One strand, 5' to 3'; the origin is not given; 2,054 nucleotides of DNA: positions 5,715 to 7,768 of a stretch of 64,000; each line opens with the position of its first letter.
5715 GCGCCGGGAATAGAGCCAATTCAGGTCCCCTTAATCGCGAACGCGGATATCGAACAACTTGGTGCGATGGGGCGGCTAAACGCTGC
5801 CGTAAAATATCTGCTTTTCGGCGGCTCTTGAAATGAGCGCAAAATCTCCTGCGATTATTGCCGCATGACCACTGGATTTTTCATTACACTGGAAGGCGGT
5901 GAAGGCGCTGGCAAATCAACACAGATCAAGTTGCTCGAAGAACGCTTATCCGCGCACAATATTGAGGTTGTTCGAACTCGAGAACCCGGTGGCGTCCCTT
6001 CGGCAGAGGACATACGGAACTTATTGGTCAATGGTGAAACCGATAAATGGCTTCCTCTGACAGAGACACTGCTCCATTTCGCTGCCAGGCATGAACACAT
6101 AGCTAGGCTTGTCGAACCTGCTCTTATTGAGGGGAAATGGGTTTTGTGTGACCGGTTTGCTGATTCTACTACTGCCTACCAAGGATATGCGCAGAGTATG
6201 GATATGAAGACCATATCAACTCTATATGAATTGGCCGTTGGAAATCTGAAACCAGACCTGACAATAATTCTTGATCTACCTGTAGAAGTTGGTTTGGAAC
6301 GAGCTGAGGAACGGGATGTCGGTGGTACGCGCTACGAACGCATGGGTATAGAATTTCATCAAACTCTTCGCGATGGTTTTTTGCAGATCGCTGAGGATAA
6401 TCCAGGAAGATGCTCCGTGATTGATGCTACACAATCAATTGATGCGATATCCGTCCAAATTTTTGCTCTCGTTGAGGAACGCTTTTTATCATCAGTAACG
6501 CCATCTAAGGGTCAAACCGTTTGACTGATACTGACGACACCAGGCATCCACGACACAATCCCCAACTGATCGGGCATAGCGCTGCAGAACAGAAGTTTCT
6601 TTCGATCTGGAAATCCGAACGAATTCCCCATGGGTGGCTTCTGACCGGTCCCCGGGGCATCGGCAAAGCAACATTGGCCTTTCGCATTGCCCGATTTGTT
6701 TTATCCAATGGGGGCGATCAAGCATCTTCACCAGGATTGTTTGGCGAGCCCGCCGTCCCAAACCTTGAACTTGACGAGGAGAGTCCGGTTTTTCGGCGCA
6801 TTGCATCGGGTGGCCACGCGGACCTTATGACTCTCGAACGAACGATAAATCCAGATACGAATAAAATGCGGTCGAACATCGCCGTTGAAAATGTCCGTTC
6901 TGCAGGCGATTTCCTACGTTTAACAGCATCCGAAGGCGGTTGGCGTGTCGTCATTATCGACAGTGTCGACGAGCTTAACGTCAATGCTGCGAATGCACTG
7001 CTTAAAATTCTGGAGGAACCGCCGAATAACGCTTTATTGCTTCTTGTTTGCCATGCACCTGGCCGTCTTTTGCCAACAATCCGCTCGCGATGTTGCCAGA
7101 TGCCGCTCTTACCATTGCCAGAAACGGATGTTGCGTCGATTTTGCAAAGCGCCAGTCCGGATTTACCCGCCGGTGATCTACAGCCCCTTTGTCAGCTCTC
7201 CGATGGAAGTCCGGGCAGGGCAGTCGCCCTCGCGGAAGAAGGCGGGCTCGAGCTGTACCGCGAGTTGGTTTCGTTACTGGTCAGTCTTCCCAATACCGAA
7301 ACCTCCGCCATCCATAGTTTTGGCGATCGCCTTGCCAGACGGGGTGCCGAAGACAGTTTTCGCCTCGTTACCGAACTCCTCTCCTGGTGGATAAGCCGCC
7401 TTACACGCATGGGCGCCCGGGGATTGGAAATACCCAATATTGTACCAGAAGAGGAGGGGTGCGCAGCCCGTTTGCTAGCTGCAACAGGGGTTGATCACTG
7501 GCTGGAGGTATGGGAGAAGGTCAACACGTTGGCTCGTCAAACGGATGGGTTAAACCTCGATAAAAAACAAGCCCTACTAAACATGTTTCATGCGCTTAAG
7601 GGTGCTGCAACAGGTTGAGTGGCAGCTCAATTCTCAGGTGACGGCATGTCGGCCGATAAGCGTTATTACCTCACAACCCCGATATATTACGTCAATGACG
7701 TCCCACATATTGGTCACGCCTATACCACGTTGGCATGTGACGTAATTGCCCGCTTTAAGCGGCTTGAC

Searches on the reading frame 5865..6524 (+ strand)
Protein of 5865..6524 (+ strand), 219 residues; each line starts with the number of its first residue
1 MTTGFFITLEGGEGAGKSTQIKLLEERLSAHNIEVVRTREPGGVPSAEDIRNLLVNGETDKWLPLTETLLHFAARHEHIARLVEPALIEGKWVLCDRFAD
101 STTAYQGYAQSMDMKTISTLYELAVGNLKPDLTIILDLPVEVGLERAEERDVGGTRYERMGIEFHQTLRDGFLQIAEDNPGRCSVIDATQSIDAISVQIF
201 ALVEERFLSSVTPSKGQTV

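Call 63: search_protein_families(library=pfam, proteins=[window:5865-6524:+], max_evalue=0.001)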
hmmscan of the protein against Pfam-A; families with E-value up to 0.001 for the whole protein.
window:5865-6524:+ (219 aa): 4 families
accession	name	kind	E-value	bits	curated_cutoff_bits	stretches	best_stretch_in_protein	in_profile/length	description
PF02223.23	Thymidylate_kin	-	2.7e-46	158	27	1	9-199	1-185/185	Thymidylate kinase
PF13521.12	AAA_28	-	3.1e-07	31.2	27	1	7-169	2-147/164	AAA domain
PF01712.25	dNK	-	5.2e-05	23.5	27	1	7-152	1-145/203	Deoxynucleoside kinase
PF13401.12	AAA_22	-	0.0006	20.6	27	0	6-56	7-56/130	AAA domain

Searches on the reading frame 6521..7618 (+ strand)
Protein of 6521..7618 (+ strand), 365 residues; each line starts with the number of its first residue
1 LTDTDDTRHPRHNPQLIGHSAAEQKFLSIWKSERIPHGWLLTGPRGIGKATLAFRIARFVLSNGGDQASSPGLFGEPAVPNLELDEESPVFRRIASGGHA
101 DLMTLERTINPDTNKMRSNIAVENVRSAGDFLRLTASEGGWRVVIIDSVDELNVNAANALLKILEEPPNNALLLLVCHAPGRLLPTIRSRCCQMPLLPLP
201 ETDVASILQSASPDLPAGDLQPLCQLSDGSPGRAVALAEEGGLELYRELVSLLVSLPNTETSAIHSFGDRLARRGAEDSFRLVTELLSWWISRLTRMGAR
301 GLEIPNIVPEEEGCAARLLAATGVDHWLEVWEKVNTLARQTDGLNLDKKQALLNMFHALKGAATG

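Call 63: search_protein_families(library=pfam, proteins=[window:6521-7618:+], max_evalue=0.001)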
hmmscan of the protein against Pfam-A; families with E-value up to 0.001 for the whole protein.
window:6521-7618:+ (365 aa): 2 families
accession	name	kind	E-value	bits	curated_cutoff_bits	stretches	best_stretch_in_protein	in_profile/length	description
PF13177.12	DNA_pol3_delta2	-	4.1e-34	118.3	27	1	19-198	2-159/161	DNA polymerase III, delta subunit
PF00004.35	AAA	-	4e-05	24.5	21.2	0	124-191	42-123/131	ATPase family associated with various cellular activities (AAA)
